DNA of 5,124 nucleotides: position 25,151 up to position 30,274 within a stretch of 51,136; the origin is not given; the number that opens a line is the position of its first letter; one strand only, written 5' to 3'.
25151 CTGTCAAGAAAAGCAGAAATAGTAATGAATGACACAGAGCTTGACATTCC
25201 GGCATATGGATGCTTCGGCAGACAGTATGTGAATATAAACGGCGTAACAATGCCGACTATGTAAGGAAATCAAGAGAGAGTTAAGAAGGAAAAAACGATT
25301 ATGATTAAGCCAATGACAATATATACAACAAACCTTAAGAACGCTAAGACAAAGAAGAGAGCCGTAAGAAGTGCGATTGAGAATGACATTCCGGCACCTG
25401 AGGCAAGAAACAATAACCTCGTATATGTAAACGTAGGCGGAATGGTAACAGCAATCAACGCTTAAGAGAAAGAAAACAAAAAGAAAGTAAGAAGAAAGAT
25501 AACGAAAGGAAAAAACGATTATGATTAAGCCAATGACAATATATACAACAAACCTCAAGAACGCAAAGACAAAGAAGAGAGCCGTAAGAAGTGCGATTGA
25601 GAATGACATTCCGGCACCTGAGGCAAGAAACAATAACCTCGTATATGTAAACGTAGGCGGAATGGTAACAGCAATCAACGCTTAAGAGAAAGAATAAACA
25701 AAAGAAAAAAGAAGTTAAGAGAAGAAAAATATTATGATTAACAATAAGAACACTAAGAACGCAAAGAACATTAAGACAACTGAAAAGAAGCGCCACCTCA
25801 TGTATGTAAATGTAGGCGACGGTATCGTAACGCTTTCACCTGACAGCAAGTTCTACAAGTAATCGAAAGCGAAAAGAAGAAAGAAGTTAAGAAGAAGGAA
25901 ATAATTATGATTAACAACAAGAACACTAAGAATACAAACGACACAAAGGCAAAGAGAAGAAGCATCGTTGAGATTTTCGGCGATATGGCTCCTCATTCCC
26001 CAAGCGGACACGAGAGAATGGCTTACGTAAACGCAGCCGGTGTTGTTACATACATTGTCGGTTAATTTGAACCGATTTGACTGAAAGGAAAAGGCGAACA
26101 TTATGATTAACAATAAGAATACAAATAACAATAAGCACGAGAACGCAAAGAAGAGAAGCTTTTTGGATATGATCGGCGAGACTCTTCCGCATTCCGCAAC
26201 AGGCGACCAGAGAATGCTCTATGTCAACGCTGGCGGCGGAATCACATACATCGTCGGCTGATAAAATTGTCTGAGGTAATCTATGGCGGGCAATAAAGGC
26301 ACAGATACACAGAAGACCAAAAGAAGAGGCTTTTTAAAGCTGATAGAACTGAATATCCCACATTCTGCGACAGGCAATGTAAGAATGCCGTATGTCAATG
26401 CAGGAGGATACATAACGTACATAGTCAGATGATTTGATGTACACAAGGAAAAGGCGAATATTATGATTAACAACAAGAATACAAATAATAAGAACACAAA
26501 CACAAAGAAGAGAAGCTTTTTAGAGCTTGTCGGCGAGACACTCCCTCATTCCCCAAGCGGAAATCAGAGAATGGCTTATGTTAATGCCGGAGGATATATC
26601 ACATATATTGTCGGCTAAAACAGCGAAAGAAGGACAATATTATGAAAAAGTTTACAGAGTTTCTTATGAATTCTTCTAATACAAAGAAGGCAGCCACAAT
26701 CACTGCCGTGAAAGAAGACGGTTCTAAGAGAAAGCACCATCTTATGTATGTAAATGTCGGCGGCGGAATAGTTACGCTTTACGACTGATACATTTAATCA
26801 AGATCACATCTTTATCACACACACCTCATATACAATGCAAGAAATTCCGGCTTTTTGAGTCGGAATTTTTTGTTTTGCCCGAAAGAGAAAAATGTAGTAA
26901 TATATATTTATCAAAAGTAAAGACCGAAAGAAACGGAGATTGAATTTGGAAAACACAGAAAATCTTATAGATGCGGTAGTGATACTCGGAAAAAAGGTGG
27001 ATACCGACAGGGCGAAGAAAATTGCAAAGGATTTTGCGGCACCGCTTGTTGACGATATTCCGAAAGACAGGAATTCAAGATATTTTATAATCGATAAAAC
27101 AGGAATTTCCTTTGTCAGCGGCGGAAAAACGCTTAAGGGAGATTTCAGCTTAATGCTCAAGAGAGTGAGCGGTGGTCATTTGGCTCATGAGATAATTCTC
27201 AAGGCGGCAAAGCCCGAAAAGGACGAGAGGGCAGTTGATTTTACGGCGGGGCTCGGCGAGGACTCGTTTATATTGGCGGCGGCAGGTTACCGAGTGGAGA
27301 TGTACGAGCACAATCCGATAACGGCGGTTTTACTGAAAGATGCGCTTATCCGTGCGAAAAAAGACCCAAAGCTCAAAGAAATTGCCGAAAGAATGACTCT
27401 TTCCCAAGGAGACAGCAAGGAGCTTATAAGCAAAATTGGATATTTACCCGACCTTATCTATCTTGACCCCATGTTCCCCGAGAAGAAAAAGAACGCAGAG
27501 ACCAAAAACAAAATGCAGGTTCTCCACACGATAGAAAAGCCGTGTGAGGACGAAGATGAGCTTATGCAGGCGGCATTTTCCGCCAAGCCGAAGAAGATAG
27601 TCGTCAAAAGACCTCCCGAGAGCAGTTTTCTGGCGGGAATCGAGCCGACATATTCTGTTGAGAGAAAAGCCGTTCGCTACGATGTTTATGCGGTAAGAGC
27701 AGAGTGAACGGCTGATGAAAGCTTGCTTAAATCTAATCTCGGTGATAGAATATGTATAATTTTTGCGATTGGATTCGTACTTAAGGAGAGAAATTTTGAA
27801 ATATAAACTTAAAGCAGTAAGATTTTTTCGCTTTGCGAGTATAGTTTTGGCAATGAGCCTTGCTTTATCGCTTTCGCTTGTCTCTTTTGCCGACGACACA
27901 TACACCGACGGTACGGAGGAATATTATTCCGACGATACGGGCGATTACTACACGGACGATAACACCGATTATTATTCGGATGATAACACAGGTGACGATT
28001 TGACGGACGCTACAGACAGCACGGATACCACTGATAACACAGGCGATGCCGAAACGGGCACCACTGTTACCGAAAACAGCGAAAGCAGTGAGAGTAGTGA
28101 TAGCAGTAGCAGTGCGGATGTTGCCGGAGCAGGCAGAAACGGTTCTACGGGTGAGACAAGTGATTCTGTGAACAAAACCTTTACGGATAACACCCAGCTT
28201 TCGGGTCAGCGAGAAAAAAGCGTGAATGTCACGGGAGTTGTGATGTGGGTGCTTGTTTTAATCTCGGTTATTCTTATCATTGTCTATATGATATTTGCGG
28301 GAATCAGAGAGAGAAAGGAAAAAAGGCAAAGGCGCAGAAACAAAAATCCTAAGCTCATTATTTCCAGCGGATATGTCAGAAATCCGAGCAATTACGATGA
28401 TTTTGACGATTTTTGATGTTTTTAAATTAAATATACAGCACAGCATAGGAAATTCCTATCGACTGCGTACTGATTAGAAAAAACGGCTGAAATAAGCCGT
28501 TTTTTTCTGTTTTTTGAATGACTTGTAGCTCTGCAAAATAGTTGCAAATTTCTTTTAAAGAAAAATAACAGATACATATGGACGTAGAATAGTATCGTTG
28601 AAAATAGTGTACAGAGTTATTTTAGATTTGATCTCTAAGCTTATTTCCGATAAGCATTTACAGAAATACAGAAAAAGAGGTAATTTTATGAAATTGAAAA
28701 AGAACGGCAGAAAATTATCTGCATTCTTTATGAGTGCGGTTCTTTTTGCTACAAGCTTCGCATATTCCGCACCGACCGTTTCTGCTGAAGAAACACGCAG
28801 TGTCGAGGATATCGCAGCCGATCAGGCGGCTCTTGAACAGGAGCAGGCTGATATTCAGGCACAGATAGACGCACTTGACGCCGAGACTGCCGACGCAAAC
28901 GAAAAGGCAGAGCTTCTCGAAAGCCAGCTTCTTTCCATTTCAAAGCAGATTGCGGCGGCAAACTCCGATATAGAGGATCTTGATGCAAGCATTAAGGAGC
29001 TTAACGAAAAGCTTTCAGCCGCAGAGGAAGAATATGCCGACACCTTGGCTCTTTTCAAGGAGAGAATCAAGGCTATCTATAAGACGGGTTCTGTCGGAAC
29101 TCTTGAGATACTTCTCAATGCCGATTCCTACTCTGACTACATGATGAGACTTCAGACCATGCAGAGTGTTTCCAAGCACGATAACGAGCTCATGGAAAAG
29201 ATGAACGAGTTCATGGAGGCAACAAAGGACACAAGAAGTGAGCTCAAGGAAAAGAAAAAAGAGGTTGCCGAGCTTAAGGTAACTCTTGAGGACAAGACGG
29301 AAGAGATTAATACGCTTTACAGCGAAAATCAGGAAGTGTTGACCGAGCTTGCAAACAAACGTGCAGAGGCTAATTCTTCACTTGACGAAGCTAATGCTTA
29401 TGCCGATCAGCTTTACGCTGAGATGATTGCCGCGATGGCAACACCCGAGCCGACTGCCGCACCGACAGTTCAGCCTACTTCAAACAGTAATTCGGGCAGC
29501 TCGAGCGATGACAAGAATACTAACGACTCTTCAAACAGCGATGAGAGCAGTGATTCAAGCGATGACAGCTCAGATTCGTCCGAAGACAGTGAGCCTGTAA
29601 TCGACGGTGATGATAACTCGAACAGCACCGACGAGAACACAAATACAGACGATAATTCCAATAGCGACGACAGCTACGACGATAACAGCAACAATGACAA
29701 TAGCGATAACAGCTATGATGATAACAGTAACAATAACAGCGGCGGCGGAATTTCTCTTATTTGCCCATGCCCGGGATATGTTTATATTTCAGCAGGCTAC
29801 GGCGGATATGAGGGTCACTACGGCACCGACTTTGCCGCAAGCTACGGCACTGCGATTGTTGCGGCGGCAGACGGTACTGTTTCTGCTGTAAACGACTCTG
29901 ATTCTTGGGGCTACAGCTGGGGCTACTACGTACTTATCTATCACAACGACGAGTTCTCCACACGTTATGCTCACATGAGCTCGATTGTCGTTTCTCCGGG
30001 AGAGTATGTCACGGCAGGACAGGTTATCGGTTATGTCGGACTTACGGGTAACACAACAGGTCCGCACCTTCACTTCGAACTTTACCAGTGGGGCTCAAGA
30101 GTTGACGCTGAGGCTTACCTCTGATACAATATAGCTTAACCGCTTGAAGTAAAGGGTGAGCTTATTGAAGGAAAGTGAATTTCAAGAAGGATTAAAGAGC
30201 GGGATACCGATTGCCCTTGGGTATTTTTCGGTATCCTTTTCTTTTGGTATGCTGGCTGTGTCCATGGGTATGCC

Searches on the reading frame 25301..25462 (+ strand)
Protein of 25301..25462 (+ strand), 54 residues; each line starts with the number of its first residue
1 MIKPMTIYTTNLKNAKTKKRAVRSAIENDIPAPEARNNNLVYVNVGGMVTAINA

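Call 33: search_protein_families(library=pfam, proteins=[window:25301-25462:+], max_evalue=1)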
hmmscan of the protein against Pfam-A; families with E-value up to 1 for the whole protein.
seq(54 aa): 1 family
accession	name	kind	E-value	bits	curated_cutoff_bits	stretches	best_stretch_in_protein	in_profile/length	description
PF07758.16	DUF1614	-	0.12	12.7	23.9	1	7-51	10-54/171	Protein of unknown function (DUF1614)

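Call 63: find_homologous_proteins(query=A3, max_evalue=0.01)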
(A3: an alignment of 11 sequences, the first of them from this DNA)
Query A3 (11 sequences) (54 aa, profile of the alignment): 29 proteins with E <= 0.01 among 295 candidates.
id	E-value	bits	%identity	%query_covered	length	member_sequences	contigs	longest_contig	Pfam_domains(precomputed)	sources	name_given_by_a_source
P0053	2.8e-21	93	36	67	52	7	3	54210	-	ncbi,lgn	-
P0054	9.8e-21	91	34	65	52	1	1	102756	-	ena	-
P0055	2.2e-20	90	35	69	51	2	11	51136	-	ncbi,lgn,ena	-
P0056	3.1e-20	90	32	69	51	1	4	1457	-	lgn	-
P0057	3.6e-20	90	31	72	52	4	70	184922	-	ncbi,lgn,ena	-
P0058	2.5e-19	87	36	67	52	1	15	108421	-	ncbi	-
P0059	3.7e-19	86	32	69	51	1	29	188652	-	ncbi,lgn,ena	-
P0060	9.0e-19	85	29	65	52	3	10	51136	-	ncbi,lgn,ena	-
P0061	2.2e-18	84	29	65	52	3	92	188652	-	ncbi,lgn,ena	-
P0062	3.1e-18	83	98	100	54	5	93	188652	-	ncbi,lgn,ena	-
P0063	1.0e-15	75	87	100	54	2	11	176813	-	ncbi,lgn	-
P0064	4.3e-15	73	43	69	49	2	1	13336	-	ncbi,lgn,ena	-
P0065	1.4e-14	72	45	96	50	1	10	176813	-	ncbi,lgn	-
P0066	2.0e-14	71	38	96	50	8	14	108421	-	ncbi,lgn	-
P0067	1.0e-13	69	61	50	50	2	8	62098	-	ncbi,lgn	-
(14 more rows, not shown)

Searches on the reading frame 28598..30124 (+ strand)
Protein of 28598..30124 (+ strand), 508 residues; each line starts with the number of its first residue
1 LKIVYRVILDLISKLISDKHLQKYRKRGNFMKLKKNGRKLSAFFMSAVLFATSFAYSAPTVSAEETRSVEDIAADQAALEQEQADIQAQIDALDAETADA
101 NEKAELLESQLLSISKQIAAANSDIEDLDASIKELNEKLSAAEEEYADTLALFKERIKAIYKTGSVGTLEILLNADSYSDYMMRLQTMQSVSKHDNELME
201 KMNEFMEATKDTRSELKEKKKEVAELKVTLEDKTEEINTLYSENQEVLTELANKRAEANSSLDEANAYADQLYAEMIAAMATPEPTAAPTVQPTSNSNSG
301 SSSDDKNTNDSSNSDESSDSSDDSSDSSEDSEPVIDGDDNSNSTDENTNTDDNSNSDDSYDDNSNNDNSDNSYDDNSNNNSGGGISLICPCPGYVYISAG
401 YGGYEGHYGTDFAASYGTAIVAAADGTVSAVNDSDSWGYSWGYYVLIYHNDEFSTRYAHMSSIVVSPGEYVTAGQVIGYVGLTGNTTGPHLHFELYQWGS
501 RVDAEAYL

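Call 14: search_protein_families(library=pfam, proteins=[window:28598-30124:+])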
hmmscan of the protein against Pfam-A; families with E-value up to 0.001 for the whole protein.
window:28598-30124:+ (508 aa): 6 families
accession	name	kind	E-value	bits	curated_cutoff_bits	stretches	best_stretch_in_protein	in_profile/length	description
PF01551.29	Peptidase_M23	-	2.3e-30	105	28.7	1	406-503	2-95/96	Peptidase family M23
PF24568.1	CC_PcsB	-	4.6e-08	33.3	27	1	145-206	7-69/75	Peptidoglycan hydrolase PcsB, coiled-coil domain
PF07889.17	DUF1664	-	9.8e-06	26.1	34.6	0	76-143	54-121/124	Protein of unknown function (DUF1664)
PF11932.13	DUF3450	-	6.6e-05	22.8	32.6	1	56-154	14-103/241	Protein of unknown function (DUF3450)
PF24922.1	ACBP4_C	-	0.00022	21.9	31.2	1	67-143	3-79/105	Acyl-CoA-binding domain-containing protein 4-6, C-terminal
PF12795.12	MscS_porin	-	0.0007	19.7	34.4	0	59-141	119-202/238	Mechanosensitive ion channel porin domain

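Call 57: search_protein_families(library=ncbifam, proteins=[window:28598-30124:+], max_evalue=0.001)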
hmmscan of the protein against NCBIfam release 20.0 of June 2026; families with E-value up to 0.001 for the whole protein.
window:28598-30124:+ (508 aa): 21 families
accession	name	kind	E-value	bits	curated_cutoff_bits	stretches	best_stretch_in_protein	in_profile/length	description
NF053825.1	PdgNdpepShyA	equivalog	3.4e-23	82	700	1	406-504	295-389/425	peptidoglycan DD-endopeptidase ShyA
NF008652.0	PRK11649.1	equivalog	1.4e-19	70.1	341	1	406-497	312-399/439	murein DD-endopeptidase MepM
NF053824.1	PdgNdpepShyC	equivalog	1.5e-18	66.9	700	1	404-497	293-382/429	peptidoglycan DD-endopeptidase ShyC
NF052530.1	Heli_ShapePgp3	exception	1.8e-18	66.6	300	1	407-504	167-260/270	peptidoglycan metallopeptidase Pgp3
NF052336.1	PdgHdaseHSB100310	equivalog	5.2e-17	62.2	500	1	402-501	52-147/316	peptidoglycan hydrolase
NF050804.1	CellDivDipMCaul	equivalog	9.4e-14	51.1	900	1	408-495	529-613/634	cell division endopeptidase DipM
NF041208.1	celldiv_DipM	equivalog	1.1e-12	47.9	740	1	363-508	273-417/419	cell division endopeptidase DipM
NF040883.1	amid_act_ActS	equivalog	1.3e-12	47.6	375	1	406-508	135-233/242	amidase activator ActS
NF008644.1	PRK11637.1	equivalog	2.1e-11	43.5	270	2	411-506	290-381/385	murein hydrolase activator EnvC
NF008123.1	PRK10871.1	equivalog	5e-10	39.3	311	1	319-507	177-361/365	murein hydrolase activator NlpD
NF053738.1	S2SprSpoIIQBc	equivalog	7.6e-10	38.8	250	1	408-508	123-223/232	stage II sporulation protein SpoIIQ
TIGR04523.1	Mplasa_alph_rch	subfamily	4.6e-08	31.5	270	1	183-263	201-281/745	helix-rich protein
NF052529.1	PG_M23_Pgp6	exception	7.8e-08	31.4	600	1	407-503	335-427/452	peptidoglycan metallopeptidase Pgp6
TIGR02168.1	SMC_prok_B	equivalog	4e-07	28.2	567.35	1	63-275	724-932/1181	chromosome segregation protein SMC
NF045487.1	ASRP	equivalog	1.1e-06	27.6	300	0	64-159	373-471/593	archaea-specific SMC-related protein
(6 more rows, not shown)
